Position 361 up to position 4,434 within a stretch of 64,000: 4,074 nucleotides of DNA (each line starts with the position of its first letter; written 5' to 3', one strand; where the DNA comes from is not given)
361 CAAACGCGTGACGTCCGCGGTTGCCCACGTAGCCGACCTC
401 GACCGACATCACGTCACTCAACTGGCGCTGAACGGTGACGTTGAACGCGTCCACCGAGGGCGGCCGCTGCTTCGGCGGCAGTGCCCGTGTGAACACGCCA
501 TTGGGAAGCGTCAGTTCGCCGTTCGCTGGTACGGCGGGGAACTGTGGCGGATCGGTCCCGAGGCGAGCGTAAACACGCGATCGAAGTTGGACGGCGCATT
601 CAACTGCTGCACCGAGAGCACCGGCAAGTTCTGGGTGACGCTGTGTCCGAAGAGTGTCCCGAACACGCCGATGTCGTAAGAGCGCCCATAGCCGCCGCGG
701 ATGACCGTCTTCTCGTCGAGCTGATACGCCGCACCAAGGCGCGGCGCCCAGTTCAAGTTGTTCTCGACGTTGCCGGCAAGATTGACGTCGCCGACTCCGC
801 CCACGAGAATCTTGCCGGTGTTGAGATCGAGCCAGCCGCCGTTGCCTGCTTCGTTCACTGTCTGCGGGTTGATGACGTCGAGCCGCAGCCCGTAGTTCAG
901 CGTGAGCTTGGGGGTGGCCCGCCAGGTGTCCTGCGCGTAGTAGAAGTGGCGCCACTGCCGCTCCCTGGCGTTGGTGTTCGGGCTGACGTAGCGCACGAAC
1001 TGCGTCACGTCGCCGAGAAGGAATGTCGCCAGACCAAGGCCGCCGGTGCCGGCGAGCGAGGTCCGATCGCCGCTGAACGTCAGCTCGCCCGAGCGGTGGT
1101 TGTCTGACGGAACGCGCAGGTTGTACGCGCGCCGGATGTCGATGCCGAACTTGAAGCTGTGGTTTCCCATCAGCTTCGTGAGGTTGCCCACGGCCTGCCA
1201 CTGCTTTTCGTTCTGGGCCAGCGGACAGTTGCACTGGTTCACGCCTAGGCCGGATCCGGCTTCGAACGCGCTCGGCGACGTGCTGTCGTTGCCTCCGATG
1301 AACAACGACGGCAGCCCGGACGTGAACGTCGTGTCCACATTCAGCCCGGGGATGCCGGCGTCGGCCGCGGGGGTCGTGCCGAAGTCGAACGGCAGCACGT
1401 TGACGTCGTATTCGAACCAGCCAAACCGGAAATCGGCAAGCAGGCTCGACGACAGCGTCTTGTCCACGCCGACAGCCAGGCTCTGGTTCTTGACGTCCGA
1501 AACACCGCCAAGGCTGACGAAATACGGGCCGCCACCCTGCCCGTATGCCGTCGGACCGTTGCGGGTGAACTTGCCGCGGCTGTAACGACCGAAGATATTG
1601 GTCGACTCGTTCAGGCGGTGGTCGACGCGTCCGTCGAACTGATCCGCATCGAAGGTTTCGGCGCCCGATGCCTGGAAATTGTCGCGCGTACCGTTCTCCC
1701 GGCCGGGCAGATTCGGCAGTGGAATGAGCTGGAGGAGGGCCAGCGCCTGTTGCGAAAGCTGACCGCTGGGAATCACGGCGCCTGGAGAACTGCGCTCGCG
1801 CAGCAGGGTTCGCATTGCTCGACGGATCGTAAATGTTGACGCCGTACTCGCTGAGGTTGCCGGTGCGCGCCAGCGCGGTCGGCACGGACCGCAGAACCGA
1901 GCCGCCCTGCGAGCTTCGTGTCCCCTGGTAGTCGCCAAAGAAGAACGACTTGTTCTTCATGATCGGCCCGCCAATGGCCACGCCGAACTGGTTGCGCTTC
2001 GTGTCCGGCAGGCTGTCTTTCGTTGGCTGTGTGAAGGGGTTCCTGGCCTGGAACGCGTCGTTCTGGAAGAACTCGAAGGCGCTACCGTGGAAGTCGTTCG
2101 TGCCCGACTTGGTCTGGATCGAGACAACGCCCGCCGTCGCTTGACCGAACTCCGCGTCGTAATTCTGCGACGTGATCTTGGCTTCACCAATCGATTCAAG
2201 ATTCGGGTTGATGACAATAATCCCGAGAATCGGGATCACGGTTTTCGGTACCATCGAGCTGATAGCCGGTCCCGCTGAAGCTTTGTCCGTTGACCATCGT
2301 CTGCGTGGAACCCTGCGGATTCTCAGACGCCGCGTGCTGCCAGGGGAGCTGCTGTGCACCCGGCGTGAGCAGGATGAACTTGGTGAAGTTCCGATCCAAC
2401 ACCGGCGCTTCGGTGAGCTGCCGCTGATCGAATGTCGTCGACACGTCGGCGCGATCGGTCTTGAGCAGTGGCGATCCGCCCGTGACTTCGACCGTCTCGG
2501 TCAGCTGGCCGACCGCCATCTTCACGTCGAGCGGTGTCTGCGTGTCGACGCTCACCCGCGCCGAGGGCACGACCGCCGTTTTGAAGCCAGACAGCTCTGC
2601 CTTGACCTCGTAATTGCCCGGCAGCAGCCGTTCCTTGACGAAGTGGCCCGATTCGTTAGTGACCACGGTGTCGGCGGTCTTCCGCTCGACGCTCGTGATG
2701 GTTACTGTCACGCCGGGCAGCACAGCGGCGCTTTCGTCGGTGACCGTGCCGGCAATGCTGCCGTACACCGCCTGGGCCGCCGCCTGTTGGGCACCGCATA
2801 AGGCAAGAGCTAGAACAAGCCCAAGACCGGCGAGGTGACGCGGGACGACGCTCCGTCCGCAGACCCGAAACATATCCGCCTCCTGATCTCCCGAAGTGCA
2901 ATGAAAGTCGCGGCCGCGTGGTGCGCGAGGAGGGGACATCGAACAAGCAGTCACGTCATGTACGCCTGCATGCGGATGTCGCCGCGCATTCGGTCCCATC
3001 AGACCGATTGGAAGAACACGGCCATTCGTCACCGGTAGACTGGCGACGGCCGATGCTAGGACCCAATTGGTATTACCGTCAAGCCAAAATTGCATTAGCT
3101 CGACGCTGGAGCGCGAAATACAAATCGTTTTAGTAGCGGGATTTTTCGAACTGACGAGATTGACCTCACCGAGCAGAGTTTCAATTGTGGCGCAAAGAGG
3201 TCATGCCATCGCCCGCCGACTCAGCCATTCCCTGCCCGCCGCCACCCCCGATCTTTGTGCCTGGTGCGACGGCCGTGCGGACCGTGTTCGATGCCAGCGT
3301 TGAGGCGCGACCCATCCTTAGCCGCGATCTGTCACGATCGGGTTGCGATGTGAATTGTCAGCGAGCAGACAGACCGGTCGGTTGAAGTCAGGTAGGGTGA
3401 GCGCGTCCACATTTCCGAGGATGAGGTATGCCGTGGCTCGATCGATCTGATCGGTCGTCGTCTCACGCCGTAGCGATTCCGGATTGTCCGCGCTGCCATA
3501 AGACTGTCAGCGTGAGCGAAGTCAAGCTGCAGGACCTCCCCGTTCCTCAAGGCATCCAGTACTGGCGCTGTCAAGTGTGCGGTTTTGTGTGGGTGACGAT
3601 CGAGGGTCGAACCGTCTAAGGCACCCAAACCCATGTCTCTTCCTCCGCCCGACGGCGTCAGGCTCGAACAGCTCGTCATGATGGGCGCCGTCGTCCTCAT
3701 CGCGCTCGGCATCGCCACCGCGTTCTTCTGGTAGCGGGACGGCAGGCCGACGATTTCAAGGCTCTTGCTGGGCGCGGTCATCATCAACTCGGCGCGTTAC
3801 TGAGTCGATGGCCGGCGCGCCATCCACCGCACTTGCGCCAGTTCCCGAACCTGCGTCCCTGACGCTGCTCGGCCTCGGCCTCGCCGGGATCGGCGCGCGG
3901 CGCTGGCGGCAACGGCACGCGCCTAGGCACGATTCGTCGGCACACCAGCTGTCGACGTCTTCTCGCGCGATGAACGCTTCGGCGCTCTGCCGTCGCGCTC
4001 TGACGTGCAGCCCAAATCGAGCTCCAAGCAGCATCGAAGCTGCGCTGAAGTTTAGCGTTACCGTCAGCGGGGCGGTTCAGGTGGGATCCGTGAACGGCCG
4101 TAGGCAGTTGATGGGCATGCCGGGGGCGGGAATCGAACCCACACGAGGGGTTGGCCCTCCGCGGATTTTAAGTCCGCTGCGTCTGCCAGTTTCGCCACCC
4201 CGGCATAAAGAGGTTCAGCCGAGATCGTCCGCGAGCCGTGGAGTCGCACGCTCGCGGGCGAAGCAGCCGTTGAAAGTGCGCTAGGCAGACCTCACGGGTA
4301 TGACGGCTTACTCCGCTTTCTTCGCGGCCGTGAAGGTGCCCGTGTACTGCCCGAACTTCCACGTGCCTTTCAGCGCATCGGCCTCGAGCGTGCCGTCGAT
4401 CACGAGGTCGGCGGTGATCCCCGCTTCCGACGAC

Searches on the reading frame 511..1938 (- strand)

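Call 28: search_protein_families(library=pfam, max_evalue=0.0001, proteins=[window:511-1938:-])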
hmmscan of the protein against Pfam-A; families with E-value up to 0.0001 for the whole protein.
window:511-1938:- (475 aa): 2 families
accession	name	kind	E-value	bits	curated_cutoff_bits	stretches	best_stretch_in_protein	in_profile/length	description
PF25183.1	OMP_b-brl_4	-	5.3e-94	316.7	30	1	27-462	98-502/838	Outer membrane beta barrel domain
PF00593.30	TonB_dep_Rec_b-barrel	-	3.9e-09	37.3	27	1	110-433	15-253/436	TonB dependent receptor-like, beta-barrel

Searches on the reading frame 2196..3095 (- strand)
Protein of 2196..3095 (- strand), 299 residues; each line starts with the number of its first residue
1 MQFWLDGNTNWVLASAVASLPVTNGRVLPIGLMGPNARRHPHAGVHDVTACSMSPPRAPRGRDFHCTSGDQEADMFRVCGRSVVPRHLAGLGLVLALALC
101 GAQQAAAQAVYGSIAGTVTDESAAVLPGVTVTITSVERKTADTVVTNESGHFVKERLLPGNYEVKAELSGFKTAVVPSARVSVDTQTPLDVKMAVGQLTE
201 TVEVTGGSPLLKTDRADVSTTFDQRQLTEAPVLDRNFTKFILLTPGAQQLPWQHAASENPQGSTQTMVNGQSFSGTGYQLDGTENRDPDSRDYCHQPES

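Call 28: search_protein_families(library=pfam, max_evalue=0.0001, proteins=[window:2196-3095:-])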
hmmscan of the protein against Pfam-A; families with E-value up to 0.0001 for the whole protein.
window:2196-3095:- (299 aa): 4 families
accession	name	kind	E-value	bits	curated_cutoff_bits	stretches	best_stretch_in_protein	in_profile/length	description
PF13620.12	CarboxypepD_reg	-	1.7e-18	67.2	32.3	1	113-193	1-81/82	Carboxypeptidase regulatory-like domain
PF13715.12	CarbopepD_reg_2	-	5.1e-07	30.1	32.2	1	114-192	1-73/88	CarboxypepD_reg-like domain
PF17210.9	SdrD_B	-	7.4e-06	26.6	29.7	1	119-202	17-97/112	SdrD B-like domain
PF17802.7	SpaA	-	2.9e-05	24.6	23.1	1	114-165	3-57/91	Prealbumin-like fold domain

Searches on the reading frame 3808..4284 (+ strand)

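Call 28: search_protein_families(library=pfam, max_evalue=0.0001, proteins=[window:3808-4284:+])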
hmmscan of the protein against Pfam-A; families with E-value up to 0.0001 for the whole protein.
window:3808-4284:+ (158 aa): 1 family
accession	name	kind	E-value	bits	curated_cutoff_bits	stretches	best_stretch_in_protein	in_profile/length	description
PF07589.16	PEP-CTERM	-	2.2e-08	34.3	20.7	1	11-32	1-23/24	PEP-CTERM motif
